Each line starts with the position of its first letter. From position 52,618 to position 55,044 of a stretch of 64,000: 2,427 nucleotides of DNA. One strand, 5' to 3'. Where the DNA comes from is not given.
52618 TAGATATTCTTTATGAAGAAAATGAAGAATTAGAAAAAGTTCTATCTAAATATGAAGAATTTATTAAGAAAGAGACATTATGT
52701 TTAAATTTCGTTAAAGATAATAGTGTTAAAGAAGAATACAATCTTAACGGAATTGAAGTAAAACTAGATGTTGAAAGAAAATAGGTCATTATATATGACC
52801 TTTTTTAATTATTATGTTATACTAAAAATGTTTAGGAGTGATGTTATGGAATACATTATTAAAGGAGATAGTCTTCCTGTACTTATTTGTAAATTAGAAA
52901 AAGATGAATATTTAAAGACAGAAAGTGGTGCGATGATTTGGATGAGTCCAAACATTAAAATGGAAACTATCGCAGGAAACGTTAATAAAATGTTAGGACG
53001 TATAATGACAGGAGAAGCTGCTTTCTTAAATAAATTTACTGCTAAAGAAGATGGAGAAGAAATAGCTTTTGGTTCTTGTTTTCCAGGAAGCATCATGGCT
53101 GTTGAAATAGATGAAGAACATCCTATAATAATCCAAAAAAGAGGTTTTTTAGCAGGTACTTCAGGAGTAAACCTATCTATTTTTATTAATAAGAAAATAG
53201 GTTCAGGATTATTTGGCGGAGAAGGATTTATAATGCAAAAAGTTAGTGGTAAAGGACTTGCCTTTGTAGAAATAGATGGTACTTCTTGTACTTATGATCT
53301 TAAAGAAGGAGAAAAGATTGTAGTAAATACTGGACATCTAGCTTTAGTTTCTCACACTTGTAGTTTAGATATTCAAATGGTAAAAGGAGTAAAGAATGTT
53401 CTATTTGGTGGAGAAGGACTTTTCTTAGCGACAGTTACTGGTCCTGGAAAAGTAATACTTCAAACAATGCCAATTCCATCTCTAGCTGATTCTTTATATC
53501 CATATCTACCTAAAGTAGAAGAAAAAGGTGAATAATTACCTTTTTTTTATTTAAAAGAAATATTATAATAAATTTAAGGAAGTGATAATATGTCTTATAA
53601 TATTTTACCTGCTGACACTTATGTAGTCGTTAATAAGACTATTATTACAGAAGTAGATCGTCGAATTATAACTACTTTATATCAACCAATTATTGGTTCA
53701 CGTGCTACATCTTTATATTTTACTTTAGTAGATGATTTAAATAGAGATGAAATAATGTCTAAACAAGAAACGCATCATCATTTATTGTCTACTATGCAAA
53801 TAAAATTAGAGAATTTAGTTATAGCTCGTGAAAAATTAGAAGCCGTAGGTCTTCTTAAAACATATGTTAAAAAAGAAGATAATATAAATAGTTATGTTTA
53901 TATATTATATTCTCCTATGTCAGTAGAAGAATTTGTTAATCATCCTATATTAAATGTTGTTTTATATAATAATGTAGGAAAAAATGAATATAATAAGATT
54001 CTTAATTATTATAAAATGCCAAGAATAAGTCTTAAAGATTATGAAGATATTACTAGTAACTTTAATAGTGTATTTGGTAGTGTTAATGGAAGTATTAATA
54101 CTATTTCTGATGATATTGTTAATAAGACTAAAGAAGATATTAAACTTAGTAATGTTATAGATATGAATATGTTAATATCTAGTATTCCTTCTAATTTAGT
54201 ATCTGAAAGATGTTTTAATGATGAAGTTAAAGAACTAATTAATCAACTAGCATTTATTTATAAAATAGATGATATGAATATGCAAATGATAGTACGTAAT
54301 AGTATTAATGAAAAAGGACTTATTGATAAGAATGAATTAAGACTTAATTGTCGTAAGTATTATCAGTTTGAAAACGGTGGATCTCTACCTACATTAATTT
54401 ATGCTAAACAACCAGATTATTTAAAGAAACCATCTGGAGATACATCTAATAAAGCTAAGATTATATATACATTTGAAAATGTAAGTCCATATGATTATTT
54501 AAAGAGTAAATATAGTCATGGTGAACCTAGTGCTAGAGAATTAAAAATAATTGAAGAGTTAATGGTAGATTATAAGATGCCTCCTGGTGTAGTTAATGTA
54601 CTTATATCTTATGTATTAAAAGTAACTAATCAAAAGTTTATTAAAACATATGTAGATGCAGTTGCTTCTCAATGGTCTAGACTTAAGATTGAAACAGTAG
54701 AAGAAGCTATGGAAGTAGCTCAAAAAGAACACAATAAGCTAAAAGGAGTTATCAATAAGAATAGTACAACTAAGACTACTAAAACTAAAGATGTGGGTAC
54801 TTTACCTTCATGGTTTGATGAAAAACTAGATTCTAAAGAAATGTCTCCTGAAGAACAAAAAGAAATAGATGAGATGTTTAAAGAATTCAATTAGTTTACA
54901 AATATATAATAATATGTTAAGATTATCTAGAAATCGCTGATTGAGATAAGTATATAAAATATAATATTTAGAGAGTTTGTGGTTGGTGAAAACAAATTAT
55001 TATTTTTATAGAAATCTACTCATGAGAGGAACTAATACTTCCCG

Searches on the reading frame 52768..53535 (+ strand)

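Call 10: search_protein_families(library=pfam, proteins=[window:52768-53535:+], max_evalue=0.0001)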
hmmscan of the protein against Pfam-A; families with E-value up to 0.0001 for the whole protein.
window:52768-53535:+ (255 aa): 1 family
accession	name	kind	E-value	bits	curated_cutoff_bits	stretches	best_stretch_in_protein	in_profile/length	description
PF01987.23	AIM24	-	1e-66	225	25.7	1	31-234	3-205/205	Mitochondrial biogenesis AIM24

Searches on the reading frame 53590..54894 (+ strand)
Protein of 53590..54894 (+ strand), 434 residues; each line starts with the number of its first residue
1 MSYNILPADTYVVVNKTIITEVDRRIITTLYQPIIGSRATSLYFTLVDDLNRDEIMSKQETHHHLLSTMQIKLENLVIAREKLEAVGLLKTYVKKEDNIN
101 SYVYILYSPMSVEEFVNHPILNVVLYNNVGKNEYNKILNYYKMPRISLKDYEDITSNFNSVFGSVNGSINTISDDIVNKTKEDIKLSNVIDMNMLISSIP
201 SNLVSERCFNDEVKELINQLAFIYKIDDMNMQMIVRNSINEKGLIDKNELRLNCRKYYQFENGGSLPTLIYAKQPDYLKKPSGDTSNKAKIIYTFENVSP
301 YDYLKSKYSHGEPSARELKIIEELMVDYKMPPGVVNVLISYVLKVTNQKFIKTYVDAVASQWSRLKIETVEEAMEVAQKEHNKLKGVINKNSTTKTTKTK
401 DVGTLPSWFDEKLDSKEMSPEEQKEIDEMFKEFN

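Call 10: search_protein_families(library=pfam, proteins=[window:53590-54894:+], max_evalue=0.0001)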
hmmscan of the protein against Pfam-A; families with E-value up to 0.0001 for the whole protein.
window:53590-54894:+ (434 aa): 1 family
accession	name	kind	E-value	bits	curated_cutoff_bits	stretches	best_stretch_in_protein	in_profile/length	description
PF07261.16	DnaB_2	-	5.3e-13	48.9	22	1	309-375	8-72/74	Replication initiation and membrane attachment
